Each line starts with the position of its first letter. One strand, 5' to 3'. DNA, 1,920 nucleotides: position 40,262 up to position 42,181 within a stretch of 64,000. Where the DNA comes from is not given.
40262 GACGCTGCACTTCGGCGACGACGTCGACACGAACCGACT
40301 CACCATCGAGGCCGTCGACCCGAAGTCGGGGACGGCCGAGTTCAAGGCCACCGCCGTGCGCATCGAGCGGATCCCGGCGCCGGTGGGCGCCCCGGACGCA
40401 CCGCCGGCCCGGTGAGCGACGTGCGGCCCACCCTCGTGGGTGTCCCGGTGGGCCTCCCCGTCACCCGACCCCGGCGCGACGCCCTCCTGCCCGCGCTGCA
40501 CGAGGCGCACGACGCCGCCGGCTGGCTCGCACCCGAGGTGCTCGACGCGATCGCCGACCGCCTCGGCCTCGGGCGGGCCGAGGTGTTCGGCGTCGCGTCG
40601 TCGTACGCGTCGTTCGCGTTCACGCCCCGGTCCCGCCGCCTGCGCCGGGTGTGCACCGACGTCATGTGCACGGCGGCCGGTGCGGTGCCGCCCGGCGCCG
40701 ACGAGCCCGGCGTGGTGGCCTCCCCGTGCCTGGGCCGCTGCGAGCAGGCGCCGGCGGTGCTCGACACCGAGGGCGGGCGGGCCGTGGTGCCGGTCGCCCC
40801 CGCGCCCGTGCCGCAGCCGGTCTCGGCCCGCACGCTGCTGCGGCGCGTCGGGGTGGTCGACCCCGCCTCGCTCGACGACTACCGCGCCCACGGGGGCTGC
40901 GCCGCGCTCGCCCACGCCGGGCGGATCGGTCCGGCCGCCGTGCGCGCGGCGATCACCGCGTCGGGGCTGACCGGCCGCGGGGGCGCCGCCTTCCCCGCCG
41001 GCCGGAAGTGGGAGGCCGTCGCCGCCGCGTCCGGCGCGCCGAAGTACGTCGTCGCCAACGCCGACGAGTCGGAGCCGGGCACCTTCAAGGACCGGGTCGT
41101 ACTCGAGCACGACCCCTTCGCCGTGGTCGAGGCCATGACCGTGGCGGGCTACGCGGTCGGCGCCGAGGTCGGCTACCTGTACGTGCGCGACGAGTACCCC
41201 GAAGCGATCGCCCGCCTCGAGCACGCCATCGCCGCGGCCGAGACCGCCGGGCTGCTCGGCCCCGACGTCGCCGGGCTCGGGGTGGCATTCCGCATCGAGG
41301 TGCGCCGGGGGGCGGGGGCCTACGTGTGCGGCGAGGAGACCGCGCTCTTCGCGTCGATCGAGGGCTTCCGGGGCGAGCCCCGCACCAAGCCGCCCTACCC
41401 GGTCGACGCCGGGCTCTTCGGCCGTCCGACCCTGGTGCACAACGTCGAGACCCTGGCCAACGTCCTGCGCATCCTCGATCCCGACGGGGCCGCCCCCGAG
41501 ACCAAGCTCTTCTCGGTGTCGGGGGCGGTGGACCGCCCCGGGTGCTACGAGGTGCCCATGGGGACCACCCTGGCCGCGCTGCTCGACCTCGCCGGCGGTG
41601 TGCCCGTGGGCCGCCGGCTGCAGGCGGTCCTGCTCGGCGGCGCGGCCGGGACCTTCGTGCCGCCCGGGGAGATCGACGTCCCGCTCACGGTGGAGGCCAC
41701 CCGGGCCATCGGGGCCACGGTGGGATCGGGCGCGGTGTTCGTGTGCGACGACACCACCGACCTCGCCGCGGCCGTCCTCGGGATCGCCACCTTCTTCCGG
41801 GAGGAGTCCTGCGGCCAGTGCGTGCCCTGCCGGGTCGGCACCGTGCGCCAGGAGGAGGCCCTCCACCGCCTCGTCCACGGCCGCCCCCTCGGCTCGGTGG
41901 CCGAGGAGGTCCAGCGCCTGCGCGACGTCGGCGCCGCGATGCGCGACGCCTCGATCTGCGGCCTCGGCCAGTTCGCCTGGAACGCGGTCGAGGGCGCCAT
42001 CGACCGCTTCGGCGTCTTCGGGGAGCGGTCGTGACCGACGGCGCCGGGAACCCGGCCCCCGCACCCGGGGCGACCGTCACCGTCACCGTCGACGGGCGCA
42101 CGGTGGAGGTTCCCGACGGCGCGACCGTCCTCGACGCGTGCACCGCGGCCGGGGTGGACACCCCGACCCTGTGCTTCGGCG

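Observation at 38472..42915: Formate dehydrogenase alpha subunit split after its MopB [4Fe-4S] motif, with the two halves encoded in permuted order around a NuoE/F fusion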

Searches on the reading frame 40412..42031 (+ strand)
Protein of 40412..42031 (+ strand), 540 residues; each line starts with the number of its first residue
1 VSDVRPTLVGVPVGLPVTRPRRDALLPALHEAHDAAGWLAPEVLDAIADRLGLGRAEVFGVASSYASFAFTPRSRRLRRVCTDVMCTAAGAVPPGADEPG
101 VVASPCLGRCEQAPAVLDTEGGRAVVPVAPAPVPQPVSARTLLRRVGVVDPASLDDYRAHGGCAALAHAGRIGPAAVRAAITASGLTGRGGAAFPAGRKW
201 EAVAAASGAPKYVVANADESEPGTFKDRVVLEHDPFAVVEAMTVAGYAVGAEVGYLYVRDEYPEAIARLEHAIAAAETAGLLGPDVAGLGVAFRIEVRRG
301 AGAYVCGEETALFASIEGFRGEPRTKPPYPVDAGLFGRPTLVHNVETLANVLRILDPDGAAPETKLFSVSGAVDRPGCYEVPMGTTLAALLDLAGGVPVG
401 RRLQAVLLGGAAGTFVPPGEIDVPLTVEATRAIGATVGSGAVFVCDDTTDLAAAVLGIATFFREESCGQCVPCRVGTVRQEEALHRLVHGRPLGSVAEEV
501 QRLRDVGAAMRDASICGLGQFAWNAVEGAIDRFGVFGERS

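Call 5: search_protein_families(library=pfam, proteins=[window:40412-42031:+], max_evalue=0.01)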
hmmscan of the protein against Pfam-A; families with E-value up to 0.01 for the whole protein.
window:40412-42031:+ (540 aa): 5 families
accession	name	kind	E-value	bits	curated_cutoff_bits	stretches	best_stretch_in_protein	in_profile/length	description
PF01512.22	Complex1_51K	-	3.5e-47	160.5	31.2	1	181-352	1-149/150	Nuo51 FMN-binding domain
PF10589.14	NADH_4Fe-4S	-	6.4e-20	71.3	23.5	1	456-533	4-78/85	NADH-ubiquinone oxidoreductase-F iron-sulfur binding region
PF01257.25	2Fe-2S_thioredx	-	2e-16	60.6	24.8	1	21-91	11-81/145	Thioredoxin-like [2Fe-2S] ferredoxin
PF10531.15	SLBB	-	1.5e-10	41.1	27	1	367-405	2-40/55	SLBB domain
PF22461.2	SLBB_2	-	5.7e-06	26.8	27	1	365-412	1-50/79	SLBB domain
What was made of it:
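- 40412..42034 (+): Gene B: NuoE-like [2Fe-2S] domain fused to a NuoF-like FMN/NAD(H) and [4Fe-4S] domain (540 aa). Its GTG start overlaps the stop of A (GTGA, 40412-40415). Pfam domains (call 5).
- On NuoE/NuoF-type diaphorase (Fdh1B-like fusion): PF01512, PF10531, PF10589 and PF01257 (call 5).
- Checked: Gene B has NuoE-type 2Fe-2S, NuoF FMN/NADH, SLBB and NuoF 4Fe-4S domains (call 5).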

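Call 27: search_protein_families(library=ncbifam, proteins=[window:40412-42031:+], max_evalue=0.00001)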
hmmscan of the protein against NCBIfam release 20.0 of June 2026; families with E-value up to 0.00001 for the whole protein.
window:40412-42031:+ (540 aa): 13 families
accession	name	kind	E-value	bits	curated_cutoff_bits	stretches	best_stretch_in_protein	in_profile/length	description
TIGR01959.1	nuoF_fam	equivalog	2e-112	375.6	558.65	1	145-533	5-402/410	NADH-quinone oxidoreductase subunit NuoF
NF010120.0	PRK13596.1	equivalog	1.4e-91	307.2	389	1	173-533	39-409/433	NADH-quinone oxidoreductase subunit NuoF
NF008436.0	PRK11278.1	equivalog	1.1e-78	265.2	749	1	150-490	23-377/448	NADH-quinone oxidoreductase subunit NuoF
TIGR01958.1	nuoE_fam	subfamily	1.1e-14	54.8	142.4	1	21-91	14-84/148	NADH-quinone oxidoreductase subunit NuoE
NF003454.1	PRK05035.1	equivalog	1.2e-13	50.4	345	1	169-415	118-336/556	electron transport complex subunit RsxC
NF005722.0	PRK07539.1-2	equivalog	4.5e-12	46.3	141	1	21-91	23-93/157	NADH-quinone oxidoreductase subunit NuoE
NF004638.0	PRK05988.1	equivalog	7.9e-12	45.2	198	1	22-91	25-94/159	formate dehydrogenase subunit gamma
TIGR01945.1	rnfC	subfamily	8.5e-12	44.3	245.95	1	171-411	118-329/435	RnfABCDGE type electron transport complex subunit C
TIGR04481.1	PR_assoc_PrdC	equivalog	9.6e-12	44.4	490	1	180-398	79-272/425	proline reductase-associated electron transfer protein PrdC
NF005747.0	PRK07571.1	equivalog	2.3e-11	43.7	224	1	20-90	34-104/173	bidirectional hydrogenase complex protein HoxE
NF005721.0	PRK07539.1-1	equivalog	4.9e-10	39.1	308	1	21-90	44-113/292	NADH-quinone oxidoreductase subunit NuoE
NF005723.0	PRK07539.1-3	equivalog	6.1e-09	35.9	226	1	21-92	22-93/158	NADH-quinone oxidoreductase subunit NuoE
NF005725.0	PRK07539.1-5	equivalog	5.6e-07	29.4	220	1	21-90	37-107/174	NADH-quinone oxidoreductase subunit NuoE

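Call 50: search_solved_structures(query=window:40412-42031:+, max_evalue=0.00001, show_alignments=2)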
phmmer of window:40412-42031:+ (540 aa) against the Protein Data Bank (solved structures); distinct sequences matched with E-value up to 0.00001: 77 (the best 60 are shown).
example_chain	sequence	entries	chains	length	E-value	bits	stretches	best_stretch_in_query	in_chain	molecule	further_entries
6vw7_B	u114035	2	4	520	1.1e-102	347.9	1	139-533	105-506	NAD-dependent formate dehydrogenase beta subunit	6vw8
9bov_B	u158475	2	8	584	8.4e-101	341.6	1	131-527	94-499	NADH dehydrogenase (Quinone)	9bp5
8oh5_B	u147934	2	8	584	2.7e-100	339.9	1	138-530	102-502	NAD-reducing hydrogenase subunit HoxF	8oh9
7t2r_B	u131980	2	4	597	4.3e-100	339.2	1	140-530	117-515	NiFe hydrogenase subunit B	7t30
9n5u_B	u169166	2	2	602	4.8e-99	335.8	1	140-527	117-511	NfnB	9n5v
7q4v_B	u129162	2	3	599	1.7e-98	334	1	140-530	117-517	Iron hydrogenase HydB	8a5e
8a6t_B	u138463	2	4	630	6.5e-97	328.8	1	139-533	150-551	Electron bifurcating hydrogenase subunit HydB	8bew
7p5h_B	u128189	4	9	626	2.1e-96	327.1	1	143-530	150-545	Fe-hydrogenase, subunit beta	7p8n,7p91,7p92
7q4w_B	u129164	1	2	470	6.7e-94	318.8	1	154-530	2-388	Iron hydrogenase HydB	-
9fe7_B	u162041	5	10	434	1.3e-91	311.3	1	139-534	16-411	NADH-quinone oxidoreductase subunit F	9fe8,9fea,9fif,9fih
6q9c_B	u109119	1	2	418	1.5e-91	311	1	139-534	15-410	NADH-quinone oxidoreductase subunit F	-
7q5y_C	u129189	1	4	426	1.6e-91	311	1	139-534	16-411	NADH-quinone oxidoreductase subunit F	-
6hl2_B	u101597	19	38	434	1.7e-91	310.9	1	139-534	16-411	NADH-quinone oxidoreductase subunit F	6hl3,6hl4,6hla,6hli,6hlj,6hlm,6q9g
9fii_B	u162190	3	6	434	6.1e-91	309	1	139-534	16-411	NADH-quinone oxidoreductase subunit F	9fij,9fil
6q9k_B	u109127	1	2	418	7.6e-91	308.7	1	139-534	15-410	NADH-quinone oxidoreductase subunit F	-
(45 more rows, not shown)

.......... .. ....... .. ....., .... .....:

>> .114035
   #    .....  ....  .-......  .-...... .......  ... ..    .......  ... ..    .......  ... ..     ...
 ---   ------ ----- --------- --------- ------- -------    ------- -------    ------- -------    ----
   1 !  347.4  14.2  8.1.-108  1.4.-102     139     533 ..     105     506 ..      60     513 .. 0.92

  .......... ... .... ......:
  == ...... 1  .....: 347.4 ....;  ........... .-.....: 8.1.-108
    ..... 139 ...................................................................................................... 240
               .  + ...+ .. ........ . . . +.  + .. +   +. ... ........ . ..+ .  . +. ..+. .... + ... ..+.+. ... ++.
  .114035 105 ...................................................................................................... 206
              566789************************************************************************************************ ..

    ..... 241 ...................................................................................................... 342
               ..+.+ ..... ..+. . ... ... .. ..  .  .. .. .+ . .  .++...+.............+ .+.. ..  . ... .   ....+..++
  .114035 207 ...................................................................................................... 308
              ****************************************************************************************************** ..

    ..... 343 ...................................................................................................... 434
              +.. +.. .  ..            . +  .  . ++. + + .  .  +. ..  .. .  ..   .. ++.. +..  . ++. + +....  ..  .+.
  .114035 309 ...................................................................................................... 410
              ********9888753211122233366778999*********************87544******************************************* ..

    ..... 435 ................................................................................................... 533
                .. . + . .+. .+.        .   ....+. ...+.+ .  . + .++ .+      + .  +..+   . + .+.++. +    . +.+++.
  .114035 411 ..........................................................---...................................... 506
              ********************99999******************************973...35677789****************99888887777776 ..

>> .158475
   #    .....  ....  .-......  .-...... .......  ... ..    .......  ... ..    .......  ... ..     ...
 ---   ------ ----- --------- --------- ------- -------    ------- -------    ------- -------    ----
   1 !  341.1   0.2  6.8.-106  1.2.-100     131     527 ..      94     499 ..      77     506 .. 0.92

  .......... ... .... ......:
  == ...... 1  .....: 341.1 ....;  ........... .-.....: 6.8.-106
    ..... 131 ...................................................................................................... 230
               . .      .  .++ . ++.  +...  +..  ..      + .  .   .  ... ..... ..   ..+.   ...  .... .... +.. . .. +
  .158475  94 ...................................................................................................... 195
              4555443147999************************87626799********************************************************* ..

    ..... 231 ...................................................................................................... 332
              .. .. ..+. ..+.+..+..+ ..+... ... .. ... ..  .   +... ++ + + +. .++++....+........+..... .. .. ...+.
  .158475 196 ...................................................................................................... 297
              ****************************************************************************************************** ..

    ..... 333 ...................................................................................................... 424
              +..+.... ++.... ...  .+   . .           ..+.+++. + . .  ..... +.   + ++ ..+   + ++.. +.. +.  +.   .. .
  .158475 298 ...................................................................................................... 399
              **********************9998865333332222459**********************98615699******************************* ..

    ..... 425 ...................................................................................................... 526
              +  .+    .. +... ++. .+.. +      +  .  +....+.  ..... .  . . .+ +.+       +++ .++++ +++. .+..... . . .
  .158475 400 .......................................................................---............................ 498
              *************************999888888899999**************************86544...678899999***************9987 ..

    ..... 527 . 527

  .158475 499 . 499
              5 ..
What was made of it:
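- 40412..42034 (+): Aligns over residues 17-533 with M. extorquens Fdh1B 7e5z_B (call 50).
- On NuoE/NuoF-type diaphorase (Fdh1B-like fusion): Full-length alignment with 7e5z_B (call 50).
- Closest known: FdsABG. Same: NuoF-like FMN/[4Fe-4S] subunit (call 50).
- Closest known: Fdh1AB, the tungsten formate dehydrogenase of Methylorubrum extorquens. Same: The beta subunit is likewise a NuoE/NuoF fusion and aligns over residues 17-533 of B (call 50).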
